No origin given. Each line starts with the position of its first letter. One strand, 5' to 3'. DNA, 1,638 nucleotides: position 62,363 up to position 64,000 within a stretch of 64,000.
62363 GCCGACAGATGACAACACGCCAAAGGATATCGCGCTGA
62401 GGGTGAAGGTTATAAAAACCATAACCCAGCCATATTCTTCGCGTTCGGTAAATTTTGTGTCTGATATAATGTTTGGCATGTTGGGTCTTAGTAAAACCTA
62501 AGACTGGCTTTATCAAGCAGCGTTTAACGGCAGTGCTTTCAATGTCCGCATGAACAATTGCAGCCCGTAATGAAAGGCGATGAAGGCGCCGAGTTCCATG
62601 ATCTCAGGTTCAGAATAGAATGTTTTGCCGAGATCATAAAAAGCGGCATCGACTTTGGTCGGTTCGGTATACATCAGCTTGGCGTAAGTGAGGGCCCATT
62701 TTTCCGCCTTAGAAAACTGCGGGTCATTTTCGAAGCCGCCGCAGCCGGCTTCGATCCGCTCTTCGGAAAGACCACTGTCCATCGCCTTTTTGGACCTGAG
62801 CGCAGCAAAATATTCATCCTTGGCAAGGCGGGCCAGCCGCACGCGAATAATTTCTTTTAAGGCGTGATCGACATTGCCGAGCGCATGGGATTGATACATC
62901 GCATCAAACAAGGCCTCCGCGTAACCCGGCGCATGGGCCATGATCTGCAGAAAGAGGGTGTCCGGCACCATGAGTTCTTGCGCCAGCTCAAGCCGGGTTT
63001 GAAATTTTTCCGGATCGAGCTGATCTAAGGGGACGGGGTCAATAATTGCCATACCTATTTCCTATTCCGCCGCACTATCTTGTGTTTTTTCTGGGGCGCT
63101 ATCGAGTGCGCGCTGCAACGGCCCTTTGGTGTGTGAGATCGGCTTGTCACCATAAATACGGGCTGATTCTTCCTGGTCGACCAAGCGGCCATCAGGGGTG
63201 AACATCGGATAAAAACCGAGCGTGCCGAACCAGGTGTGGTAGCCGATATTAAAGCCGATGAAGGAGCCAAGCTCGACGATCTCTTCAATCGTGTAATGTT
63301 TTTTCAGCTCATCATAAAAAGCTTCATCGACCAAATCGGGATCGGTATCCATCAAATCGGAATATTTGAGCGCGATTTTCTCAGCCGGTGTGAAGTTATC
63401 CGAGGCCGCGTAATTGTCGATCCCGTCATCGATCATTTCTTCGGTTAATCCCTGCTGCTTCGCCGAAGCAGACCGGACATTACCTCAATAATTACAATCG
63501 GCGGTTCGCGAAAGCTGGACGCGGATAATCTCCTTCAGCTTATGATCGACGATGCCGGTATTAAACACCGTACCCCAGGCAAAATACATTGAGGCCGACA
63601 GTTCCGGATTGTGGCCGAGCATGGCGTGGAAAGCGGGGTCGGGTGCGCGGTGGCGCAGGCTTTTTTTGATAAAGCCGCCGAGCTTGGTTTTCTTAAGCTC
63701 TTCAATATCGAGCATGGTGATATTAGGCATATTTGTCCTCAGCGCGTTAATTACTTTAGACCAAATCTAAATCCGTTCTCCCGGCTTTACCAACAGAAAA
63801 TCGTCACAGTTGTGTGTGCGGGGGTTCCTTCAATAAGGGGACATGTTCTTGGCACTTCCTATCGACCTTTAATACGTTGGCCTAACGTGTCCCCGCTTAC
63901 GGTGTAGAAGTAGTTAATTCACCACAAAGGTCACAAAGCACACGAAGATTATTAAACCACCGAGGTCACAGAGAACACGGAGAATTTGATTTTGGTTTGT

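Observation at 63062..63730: Candidate selenoprotein: CMD/AhpD-like gene with TGA at a C-x-x-[TGA] position and a downstream hairpin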

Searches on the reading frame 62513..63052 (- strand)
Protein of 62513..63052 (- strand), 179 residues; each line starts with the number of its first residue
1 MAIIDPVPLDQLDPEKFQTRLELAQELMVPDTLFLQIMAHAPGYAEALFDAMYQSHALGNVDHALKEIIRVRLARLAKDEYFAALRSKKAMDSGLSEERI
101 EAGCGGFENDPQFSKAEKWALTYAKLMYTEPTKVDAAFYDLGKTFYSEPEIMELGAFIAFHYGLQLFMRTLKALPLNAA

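Call 6: search_protein_families(library=pfam, proteins=[window:62513-63052:-], max_evalue=0.01)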
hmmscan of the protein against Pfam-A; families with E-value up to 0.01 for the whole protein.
window:62513-63052:- (179 aa): 1 family
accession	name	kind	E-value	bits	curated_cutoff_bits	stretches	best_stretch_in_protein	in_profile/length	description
PF02627.25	CMD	-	0.00077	19.8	23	1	43-102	2-61/84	Carboxymuconolactone decarboxylase family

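Call 7: search_protein_families(library=ncbifam, proteins=[window:62513-63052:-], max_evalue=0.01)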
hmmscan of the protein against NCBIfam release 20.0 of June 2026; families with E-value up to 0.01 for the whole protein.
window:62513-63052:- (179 aa): 1 family
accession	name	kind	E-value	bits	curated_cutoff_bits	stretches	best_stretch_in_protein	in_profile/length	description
NF053654.1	GroundWater_YciW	equivalog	7.6e-12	45.3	310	1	56-172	55-170/179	YciW-related (seleno)protein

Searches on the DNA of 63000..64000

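Call 54: search_rna_families(source=window, start=63000, end=64000, threshold=evalue, max_evalue=10)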
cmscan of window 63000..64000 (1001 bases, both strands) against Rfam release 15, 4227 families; matches with E-value up to 10: 1.
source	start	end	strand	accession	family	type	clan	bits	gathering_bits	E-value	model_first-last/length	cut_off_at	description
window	63638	63693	-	RF02421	Bp1_684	Gene; sRNA;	-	15.5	44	1.3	1-113/113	no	Burkholderia sRNA Bp1_Cand684_SIPHT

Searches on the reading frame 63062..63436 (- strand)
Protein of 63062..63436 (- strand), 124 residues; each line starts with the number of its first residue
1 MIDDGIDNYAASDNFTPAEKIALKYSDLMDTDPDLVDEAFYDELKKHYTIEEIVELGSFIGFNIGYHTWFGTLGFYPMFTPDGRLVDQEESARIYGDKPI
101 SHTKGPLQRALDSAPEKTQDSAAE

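Call 10: find_encoding_contigs(protein=window:63062-63436:-, flank=10000, max_places=6)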
Protein window:63062-63436:- (124 aa): 9 contigs read that carry it; 4 places shown.
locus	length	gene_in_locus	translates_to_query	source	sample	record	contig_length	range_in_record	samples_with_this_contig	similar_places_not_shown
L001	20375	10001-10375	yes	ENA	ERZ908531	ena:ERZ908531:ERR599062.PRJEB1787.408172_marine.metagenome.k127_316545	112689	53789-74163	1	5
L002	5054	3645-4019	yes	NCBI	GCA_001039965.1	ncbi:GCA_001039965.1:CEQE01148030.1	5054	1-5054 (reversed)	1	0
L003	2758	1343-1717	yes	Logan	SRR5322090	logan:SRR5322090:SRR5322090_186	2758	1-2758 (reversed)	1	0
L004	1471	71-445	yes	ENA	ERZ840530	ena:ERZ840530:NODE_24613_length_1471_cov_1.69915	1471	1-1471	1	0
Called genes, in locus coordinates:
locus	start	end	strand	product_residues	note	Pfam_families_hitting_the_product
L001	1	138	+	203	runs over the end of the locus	PF01810:LysE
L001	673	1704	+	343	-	-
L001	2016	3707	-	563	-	PF00890:FAD_binding_2, PF01266:DAO (weak), PF07992:Pyr_redox_2 (faint), PF02910:Succ_DH_flav_C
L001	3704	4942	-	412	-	PF06792:UPF0261, PF23189:UPF0261_C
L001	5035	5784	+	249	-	PF00106:adh_short, PF08659:KR, PF23441:SDR, PF13561:adh_short_C2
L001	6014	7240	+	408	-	PF00682:HMGL-like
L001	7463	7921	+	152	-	PF02311:AraC_binding, PF00190:Cupin_1 (weak), PF07883:Cupin_2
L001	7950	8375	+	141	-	PF02311:AraC_binding (weak), PF07883:Cupin_2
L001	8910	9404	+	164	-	-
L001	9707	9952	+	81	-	-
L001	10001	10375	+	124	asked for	-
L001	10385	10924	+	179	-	-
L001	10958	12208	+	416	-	PF07690:MFS_1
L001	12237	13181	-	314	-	PF01557:FAA_hydrolase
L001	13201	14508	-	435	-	PF00501:AMP-binding, PF14535:AMP-binding_C_2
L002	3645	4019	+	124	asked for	-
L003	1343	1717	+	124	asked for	-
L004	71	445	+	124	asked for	-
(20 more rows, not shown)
